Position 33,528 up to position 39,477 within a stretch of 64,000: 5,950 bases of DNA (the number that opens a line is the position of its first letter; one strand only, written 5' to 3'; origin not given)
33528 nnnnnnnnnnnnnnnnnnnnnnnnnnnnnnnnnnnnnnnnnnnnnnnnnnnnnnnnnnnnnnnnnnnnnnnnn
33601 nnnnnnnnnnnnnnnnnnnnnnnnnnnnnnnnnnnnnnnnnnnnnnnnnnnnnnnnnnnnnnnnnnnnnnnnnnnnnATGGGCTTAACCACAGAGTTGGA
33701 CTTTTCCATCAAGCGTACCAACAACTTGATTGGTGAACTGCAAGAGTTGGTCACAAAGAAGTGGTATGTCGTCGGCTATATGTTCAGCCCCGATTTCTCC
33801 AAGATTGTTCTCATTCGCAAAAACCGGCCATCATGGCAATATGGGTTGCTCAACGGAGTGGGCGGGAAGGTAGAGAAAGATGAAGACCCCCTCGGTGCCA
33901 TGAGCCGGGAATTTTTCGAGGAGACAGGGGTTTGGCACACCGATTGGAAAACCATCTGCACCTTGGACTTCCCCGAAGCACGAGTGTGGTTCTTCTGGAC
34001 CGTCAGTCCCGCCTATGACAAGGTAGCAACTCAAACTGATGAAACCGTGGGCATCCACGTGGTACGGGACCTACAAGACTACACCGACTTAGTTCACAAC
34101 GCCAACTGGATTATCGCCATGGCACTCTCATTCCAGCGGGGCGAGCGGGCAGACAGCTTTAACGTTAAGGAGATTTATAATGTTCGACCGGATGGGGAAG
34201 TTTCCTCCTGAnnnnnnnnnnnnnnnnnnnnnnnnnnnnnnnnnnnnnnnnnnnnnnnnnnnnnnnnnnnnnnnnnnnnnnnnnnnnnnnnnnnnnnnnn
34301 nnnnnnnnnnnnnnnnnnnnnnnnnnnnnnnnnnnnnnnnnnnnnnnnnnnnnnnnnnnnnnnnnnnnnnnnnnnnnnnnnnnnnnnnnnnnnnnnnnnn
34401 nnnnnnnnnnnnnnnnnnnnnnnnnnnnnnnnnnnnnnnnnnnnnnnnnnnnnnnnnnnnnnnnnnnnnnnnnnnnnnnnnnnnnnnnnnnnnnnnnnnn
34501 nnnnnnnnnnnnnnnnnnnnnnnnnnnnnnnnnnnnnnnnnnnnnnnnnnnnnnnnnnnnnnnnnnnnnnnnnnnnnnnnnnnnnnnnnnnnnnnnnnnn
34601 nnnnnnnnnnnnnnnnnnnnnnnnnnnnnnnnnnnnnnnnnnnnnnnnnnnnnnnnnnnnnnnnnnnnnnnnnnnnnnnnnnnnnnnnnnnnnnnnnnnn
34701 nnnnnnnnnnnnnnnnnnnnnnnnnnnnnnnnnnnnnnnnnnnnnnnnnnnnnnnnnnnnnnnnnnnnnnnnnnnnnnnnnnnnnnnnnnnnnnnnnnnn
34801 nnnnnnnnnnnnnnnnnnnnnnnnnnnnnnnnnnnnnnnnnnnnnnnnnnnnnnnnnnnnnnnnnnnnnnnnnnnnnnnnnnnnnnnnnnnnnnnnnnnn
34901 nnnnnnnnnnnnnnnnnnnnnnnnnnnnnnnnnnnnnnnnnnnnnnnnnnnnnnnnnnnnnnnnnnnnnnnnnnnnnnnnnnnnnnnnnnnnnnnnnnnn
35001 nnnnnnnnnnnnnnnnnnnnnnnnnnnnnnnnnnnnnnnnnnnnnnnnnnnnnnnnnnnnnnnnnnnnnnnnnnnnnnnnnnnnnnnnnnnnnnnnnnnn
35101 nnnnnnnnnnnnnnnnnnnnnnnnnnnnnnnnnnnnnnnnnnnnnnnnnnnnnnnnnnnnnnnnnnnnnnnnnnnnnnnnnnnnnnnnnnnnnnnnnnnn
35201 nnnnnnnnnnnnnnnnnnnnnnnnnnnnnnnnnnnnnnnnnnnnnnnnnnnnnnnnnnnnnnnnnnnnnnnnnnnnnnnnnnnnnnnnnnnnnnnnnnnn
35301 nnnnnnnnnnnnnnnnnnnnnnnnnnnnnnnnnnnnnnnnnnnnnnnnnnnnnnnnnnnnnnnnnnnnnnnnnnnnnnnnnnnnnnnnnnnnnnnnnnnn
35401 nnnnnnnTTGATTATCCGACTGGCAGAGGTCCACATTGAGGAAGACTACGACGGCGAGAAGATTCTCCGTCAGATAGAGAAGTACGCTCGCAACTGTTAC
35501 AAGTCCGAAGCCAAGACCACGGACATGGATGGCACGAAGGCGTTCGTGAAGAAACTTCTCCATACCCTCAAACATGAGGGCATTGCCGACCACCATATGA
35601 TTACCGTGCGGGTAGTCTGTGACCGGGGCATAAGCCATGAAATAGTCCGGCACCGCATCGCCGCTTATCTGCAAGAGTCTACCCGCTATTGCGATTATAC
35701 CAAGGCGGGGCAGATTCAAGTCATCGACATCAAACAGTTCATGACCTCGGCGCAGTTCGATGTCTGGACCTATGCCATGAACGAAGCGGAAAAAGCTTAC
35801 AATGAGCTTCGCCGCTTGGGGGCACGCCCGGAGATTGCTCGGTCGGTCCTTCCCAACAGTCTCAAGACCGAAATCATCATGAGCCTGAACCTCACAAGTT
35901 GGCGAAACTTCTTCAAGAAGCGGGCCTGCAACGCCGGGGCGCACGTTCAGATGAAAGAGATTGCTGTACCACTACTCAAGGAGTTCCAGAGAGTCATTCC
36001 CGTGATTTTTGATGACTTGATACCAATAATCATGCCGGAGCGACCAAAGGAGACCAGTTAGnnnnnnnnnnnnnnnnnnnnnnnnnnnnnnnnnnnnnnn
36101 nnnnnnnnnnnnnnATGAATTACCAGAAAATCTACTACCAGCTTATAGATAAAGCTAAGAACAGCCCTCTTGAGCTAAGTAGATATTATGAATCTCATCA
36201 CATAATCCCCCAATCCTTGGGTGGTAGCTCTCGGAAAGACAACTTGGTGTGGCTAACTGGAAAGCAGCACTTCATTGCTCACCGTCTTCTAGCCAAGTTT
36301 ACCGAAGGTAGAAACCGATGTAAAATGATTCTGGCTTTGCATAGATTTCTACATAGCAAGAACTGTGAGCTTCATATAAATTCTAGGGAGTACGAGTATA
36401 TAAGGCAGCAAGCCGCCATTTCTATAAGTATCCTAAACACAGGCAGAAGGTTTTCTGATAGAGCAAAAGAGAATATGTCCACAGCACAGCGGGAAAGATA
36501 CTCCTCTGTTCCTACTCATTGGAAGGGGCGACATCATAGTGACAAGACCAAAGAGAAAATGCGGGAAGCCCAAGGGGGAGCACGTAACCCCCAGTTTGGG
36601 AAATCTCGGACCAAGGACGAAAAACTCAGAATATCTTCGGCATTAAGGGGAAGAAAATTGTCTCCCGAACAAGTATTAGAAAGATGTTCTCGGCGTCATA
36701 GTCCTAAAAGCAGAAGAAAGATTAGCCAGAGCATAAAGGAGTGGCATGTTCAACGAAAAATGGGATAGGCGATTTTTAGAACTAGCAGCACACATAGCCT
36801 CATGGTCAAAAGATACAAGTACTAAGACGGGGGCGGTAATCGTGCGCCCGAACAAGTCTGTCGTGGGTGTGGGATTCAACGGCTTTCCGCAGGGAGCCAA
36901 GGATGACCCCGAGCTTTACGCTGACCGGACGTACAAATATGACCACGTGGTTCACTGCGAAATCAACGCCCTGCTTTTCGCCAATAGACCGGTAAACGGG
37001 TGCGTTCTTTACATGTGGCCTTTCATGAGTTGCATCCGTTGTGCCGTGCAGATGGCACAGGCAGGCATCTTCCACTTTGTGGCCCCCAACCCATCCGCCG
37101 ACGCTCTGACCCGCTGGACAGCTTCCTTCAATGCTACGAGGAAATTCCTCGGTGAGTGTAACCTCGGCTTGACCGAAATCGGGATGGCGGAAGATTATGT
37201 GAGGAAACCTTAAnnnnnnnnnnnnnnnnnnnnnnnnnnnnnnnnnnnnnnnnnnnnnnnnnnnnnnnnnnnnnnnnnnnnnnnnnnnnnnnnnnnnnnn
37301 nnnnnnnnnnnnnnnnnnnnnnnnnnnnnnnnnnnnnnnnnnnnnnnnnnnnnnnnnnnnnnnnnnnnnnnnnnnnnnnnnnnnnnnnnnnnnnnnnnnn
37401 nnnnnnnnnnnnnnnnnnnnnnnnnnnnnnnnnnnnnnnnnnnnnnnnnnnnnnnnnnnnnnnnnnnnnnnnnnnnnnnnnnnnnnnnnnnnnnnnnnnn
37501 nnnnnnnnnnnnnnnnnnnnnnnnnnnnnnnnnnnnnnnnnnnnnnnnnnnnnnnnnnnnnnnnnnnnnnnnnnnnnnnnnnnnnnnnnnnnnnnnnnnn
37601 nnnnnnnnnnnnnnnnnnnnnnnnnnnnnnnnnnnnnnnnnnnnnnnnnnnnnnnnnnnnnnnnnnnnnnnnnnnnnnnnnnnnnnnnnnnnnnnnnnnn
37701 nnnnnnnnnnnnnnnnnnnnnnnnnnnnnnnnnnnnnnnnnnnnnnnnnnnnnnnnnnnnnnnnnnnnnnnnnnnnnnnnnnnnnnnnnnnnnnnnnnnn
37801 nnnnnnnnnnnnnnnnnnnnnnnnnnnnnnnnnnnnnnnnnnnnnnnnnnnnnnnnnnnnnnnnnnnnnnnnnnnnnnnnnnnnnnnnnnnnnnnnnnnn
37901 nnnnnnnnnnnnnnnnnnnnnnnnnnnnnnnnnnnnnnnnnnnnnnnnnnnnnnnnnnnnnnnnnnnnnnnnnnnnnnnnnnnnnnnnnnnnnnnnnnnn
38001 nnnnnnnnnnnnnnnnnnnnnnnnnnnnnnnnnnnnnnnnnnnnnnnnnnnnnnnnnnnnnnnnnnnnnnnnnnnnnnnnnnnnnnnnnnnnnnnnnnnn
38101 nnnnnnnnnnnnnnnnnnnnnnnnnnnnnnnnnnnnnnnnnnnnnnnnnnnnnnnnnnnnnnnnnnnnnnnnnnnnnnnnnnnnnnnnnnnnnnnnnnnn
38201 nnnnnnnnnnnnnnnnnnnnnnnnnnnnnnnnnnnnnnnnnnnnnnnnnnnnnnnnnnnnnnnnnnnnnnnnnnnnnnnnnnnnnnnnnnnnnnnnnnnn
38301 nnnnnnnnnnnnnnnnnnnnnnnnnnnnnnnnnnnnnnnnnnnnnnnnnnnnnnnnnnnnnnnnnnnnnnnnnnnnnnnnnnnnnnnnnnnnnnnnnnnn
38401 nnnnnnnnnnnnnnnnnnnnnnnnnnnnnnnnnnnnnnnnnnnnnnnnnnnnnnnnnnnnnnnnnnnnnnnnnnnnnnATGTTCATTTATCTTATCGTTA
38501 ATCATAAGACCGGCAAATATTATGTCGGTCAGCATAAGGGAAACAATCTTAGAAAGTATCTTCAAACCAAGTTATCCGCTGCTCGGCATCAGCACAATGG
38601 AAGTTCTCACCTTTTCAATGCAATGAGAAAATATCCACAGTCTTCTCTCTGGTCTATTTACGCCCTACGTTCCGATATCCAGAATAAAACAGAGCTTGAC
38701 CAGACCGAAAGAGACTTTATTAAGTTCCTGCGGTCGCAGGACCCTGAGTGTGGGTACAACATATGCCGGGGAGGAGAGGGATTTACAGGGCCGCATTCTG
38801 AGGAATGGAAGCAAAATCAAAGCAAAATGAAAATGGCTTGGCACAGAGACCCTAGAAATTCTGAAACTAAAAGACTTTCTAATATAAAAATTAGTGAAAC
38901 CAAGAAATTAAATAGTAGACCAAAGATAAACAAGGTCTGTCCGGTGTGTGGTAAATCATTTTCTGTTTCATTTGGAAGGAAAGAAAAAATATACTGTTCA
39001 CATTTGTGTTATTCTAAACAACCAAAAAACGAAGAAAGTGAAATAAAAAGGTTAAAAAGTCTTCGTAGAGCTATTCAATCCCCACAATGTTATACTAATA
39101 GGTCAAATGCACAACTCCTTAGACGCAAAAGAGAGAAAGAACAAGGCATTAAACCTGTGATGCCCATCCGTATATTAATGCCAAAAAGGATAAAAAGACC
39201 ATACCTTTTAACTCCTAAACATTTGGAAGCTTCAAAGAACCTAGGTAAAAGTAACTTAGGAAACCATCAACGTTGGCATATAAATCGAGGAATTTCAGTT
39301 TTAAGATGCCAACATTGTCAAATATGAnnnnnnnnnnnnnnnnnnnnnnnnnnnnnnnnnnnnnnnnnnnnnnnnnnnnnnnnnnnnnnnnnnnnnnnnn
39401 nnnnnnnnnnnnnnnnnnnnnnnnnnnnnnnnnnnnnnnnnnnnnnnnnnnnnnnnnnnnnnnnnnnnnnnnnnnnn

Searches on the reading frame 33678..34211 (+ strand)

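Call 80: search_protein_families(library=phrogs, proteins=[window:33678-34211:+], max_evalue=0.0001)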
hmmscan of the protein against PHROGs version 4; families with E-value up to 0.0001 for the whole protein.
window:33678-34211:+ (177 aa): 1 family
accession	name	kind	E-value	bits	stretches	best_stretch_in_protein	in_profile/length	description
phrog_1198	-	other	9.9e-07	29.7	1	40-92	48-101/253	MutT/NUDIX hydrolase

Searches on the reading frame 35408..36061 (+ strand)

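Call 80: search_protein_families(library=phrogs, proteins=[window:35408-36061:+], max_evalue=0.0001)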
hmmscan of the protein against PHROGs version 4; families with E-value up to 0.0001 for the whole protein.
window:35408-36061:+ (217 aa): 3 families
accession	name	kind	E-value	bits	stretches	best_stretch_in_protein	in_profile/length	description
phrog_85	-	DNA, RNA and nucleotide metabolism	8.1e-40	138.1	1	22-205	390-584/866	thymidylate synthase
phrog_10644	-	DNA, RNA and nucleotide metabolism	1.3e-10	42.6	1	124-193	75-143/160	thymidylate synthase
phrog_22708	-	DNA, RNA and nucleotide metabolism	2.7e-07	31.2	1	14-96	38-125/242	thymidylate synthase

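Call 87: search_protein_families(library=pfam, proteins=[window:35408-36061:+], max_evalue=0.001)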
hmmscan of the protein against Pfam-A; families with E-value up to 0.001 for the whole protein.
window:35408-36061:+ (217 aa): 1 family
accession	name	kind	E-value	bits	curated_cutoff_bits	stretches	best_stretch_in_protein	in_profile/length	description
PF02511.20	Thy1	-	1.1e-41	143.2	24.8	1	21-199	11-191/191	Thymidylate synthase complementing protein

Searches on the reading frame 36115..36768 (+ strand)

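Call 80: search_protein_families(library=phrogs, proteins=[window:36115-36768:+], max_evalue=0.0001)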
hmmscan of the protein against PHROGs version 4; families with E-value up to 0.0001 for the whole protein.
window:36115-36768:+ (217 aa): 3 families
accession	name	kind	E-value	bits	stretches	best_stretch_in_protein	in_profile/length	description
phrog_655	-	DNA, RNA and nucleotide metabolism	5.1e-45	155.9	1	1-213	27-229/343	homing endonuclease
phrog_10088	-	DNA, RNA and nucleotide metabolism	1e-14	55.5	1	1-107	1-105/331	homing endonuclease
phrog_12434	-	DNA, RNA and nucleotide metabolism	8.8e-07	29.7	1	18-87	31-99/292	HNH endonuclease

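Call 87: search_protein_families(library=pfam, proteins=[window:36115-36768:+], max_evalue=0.001)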
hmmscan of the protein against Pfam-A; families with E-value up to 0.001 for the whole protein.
window:36115-36768:+ (217 aa): 2 families
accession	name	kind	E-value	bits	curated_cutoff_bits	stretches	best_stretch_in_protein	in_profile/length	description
PF07460.16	NUMOD3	-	9.9e-10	38.6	20.4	1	138-174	1-37/37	NUMOD3 motif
PF01844.29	HNH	-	0.0007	20.1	21.4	0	20-46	9-35/47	HNH endonuclease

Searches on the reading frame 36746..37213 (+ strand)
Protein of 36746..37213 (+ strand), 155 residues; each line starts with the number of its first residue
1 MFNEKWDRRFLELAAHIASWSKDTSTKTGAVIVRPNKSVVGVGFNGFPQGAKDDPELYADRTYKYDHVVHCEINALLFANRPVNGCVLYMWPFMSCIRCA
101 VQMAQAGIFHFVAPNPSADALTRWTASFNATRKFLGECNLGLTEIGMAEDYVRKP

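Call 87: search_protein_families(library=pfam, proteins=[window:36746-37213:+], max_evalue=0.001)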
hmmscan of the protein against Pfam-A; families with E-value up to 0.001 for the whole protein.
window:36746-37213:+ (155 aa): 2 families
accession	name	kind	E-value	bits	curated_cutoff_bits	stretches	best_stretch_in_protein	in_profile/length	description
PF00383.29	dCMP_cyt_deam_1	-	4.3e-13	49.5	25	1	5-112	2-99/102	Cytidine and deoxycytidylate deaminase zinc-binding region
PF14437.12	MafB19-deam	-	0.00021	21.7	27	1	6-111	3-97/142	MafB19-like deaminase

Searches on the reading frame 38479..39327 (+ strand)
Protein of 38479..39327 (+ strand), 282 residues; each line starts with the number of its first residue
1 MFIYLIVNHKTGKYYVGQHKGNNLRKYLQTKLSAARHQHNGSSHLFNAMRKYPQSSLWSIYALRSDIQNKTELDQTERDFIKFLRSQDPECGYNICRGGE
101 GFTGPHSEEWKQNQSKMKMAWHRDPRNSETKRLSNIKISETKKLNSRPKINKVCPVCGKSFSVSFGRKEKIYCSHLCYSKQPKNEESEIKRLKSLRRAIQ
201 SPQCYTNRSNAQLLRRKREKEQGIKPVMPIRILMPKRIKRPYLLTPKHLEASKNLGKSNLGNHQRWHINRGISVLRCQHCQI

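Call 80: search_protein_families(library=phrogs, proteins=[window:38479-39327:+], max_evalue=0.0001)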
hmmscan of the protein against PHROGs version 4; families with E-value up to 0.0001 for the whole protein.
window:38479-39327:+ (282 aa): 3 families
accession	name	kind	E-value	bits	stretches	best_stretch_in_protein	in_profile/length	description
phrog_314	-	DNA, RNA and nucleotide metabolism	2.6e-15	57.4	1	2-190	180-401/574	homing endonuclease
phrog_7168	-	DNA, RNA and nucleotide metabolism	4.4e-10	40.5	1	2-144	3-146/284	homing endonuclease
phrog_1271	-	DNA, RNA and nucleotide metabolism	1.6e-05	25.5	1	125-280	207-272/361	HNH endonuclease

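Call 87: search_protein_families(library=pfam, proteins=[window:38479-39327:+], max_evalue=0.001)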
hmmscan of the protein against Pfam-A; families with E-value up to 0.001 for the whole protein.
window:38479-39327:+ (282 aa): 0 families
